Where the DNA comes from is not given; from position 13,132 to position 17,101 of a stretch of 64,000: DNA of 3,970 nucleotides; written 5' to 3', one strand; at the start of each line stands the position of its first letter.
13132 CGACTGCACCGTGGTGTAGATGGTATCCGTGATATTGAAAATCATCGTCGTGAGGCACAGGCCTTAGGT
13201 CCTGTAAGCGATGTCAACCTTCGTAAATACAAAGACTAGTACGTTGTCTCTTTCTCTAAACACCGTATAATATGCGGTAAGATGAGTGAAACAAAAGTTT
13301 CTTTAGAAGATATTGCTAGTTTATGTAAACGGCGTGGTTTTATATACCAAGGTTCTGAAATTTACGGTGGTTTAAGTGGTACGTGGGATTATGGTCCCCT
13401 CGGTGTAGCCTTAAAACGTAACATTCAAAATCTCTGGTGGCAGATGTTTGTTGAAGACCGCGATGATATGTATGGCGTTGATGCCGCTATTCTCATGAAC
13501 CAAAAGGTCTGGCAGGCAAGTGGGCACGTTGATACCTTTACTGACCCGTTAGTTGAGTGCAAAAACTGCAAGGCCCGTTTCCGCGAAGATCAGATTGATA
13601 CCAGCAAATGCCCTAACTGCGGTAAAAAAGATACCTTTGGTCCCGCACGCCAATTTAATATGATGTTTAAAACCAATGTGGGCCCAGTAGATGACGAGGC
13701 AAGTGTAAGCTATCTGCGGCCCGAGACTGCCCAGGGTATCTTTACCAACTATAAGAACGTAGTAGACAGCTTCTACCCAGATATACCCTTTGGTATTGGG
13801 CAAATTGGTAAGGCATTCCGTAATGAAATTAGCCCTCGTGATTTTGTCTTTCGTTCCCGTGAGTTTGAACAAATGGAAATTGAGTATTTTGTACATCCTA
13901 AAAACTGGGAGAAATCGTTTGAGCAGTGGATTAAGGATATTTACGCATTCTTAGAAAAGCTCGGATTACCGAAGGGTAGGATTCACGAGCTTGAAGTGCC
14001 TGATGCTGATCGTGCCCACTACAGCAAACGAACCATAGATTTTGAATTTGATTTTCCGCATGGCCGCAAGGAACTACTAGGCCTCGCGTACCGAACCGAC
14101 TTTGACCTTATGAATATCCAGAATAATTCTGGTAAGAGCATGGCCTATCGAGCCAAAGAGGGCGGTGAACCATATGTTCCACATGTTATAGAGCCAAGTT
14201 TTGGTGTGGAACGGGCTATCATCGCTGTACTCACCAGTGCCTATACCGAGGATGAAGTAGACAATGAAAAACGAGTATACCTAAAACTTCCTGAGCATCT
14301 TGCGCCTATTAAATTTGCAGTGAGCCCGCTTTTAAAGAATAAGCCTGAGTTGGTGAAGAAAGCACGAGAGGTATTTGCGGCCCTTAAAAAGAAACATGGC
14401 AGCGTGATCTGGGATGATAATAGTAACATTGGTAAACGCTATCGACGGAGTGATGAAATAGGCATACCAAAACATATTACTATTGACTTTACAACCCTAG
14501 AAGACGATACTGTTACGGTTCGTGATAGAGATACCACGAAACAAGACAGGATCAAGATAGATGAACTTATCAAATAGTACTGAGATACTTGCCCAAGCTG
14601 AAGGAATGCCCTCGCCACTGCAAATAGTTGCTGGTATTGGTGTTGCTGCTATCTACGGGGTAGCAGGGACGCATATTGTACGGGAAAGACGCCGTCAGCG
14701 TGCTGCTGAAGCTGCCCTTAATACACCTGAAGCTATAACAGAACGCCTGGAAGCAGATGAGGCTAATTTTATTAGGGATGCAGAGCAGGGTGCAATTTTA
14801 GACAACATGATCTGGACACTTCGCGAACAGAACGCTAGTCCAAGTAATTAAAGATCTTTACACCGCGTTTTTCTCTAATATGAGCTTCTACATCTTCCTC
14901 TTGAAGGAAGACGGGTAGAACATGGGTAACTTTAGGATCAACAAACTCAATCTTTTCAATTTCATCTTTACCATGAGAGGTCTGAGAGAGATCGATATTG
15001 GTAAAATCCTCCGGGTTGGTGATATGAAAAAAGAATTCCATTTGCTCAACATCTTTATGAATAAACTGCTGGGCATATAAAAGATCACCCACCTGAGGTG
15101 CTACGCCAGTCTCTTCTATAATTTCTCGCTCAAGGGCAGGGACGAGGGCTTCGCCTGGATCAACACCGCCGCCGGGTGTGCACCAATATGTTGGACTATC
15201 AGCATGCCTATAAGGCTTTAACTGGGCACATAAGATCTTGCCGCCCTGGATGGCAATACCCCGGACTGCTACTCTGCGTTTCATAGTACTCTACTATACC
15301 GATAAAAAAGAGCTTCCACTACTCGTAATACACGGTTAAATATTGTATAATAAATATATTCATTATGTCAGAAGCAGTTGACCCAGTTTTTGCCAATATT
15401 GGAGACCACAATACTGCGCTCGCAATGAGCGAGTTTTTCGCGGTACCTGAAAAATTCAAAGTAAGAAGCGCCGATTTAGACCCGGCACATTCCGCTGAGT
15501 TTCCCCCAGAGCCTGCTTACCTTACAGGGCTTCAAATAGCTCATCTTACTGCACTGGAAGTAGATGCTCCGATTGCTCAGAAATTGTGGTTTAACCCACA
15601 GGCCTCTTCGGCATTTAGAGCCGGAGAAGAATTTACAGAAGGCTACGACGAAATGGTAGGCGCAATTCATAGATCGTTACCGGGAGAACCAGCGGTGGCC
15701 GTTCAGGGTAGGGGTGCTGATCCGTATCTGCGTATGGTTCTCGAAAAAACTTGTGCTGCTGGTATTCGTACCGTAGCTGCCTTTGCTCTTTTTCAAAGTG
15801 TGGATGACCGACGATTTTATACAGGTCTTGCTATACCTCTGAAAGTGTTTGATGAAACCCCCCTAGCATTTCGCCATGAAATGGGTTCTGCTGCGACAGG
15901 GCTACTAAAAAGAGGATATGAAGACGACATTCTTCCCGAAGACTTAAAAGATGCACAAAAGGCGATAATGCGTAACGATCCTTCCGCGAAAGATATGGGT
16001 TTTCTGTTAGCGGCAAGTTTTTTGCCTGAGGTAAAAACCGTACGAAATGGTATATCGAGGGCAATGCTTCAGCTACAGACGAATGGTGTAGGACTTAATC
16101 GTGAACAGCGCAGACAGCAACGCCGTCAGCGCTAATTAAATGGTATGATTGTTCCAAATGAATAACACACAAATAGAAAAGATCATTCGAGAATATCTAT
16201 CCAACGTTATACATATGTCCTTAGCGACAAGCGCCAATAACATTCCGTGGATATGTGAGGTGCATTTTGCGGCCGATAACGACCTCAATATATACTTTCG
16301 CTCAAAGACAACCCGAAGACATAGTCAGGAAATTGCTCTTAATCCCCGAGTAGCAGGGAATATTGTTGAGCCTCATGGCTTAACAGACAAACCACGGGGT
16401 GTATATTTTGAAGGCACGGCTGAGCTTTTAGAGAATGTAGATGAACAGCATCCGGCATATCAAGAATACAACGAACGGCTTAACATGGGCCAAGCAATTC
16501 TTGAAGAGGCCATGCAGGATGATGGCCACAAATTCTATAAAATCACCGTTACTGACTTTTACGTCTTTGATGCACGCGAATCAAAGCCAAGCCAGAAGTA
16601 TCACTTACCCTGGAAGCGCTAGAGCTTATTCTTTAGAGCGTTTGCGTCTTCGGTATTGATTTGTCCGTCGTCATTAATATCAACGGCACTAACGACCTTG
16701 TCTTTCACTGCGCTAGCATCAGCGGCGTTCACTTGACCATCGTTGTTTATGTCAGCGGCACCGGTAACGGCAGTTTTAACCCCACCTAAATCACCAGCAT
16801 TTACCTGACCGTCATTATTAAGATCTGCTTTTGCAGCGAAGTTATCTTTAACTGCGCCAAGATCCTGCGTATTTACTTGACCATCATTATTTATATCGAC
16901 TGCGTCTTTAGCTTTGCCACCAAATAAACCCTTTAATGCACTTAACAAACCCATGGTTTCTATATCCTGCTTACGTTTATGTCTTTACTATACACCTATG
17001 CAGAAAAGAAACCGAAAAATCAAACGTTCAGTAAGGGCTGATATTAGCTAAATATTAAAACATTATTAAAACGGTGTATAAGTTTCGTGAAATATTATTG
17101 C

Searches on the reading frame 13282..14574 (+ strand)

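Call 47: search_protein_families(library=pfam, proteins=[window:13282-14574:+], max_evalue=1)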
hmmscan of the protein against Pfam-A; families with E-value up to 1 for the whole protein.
window:13282-14574:+ (431 aa): 12 families
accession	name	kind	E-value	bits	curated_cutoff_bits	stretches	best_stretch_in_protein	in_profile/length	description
PF03129.25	HGTP_anticodon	-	4e-19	69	21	1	345-431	2-89/94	Anticodon binding domain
PF00587.30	tRNA-synt_2b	-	3.1e-15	57.1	29.3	1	137-318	5-177/179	tRNA synthetase class II core domain (G, H, P, S and T)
PF01155.25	HypA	-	0.0043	17.5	28.9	1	89-117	69-96/112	Hydrogenase/urease nickel incorporation, metallochaperone, hypA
PF23455.1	DUF7129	-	0.0066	16.6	30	1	90-115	11-35/45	Domain of unknown function (DUF7129)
PF19134.6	DUF5817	-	0.013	15.9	31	1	91-125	4-39/57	Domain of unknown function (DUF5817)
PF09723.15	Zn_ribbon_8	-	0.14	12.6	34.4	1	92-117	7-36/41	Zinc ribbon domain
PF13248.11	Zn_ribbon_3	-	0.16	11.9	27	1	91-116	3-25/26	zinc-ribbon domain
PF17032.10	Zn_ribbon_15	-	0.17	13.1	28.9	1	88-116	35-61/73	zinc-ribbon family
PF01096.23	Zn_ribbon_TFIIS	-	0.19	12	21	0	109-119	2-12/39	Transcription factor S-II (TFIIS)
PF13913.12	zf-C2HC_2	-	0.22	11.7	27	0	108-116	3-11/25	zinc-finger of a C2HC-type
PF06093.19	Spt4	-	0.3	11.6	25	1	93-113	4-24/77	Spt4/RpoE2 zinc finger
PF08273.17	Zn_Ribbon_Prim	-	0.4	11.5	23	0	108-119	4-15/37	Zinc-binding domain of primase-helicase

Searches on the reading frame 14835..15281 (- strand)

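Call 47: search_protein_families(library=pfam, proteins=[window:14835-15281:-], max_evalue=1)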
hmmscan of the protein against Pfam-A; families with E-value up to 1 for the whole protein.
window:14835-15281:- (148 aa): 2 families
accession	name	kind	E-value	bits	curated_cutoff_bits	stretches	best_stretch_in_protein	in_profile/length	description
PF00293.34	NUDIX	-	1.1e-13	51.7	21.1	1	2-118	2-117/134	NUDIX domain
PF22327.2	Nudt16-like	-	0.012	16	27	1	36-99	38-106/161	U8 snoRNA-decapping enzyme-like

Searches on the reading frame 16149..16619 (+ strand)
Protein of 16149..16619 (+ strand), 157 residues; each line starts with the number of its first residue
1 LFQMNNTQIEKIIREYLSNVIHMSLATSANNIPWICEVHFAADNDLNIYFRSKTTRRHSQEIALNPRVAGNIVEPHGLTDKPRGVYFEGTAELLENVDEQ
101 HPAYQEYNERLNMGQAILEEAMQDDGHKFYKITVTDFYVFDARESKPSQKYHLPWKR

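Call 47: search_protein_families(library=pfam, proteins=[window:16149-16619:+], max_evalue=1)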
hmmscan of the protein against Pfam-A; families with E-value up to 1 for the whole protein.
window:16149-16619:+ (157 aa): 3 families
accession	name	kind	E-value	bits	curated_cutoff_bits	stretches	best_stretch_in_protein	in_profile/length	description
PF01243.27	PNPOx_N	-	2.2e-09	38.2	28.1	1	11-138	3-117/120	Pyridoxamine 5'-phosphate oxidase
PF12900.13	Pyridox_ox_2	-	0.00039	20.8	27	1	13-136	5-135/140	Pyridoxamine 5'-phosphate oxidase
PF18312.6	ScsC_N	-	0.1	12.8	25.8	1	7-17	3-13/34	Copper resistance protein ScsC N-terminal domain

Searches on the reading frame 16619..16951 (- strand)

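Call 47: search_protein_families(library=pfam, proteins=[window:16619-16951:-], max_evalue=1)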
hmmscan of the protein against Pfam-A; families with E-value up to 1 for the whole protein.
window:16619-16951:- (110 aa): 8 families
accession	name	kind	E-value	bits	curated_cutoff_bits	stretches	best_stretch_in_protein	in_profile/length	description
PF00404.24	Dockerin_1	-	2.9e-18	66.2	22.9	4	42-85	2-55/57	Dockerin type I domain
PF00036.39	EF-hand_1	-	5.2e-09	35.5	25.4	2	17-33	8-24/29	EF hand domain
PF13202.12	EF-hand_5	-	2.2e-06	27.3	25.9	2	16-34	6-24/25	EF hand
PF13405.12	EF-hand_6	-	6.6e-06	25.8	25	0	16-33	7-24/30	EF-hand domain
PF13499.12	EF-hand_7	-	0.0034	18.1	30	1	42-102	11-61/67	EF-hand domain pair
PF16137.10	DUF4845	-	0.18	13.2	27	0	61-104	15-55/85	Domain of unknown function (DUF4845)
PF01839.29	FG-GAP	-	0.18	12.2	22.1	0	64-72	6-14/37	FG-GAP repeat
PF13833.12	EF-hand_8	-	0.36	11.1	28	0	87-102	31-46/54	EF-hand domain pair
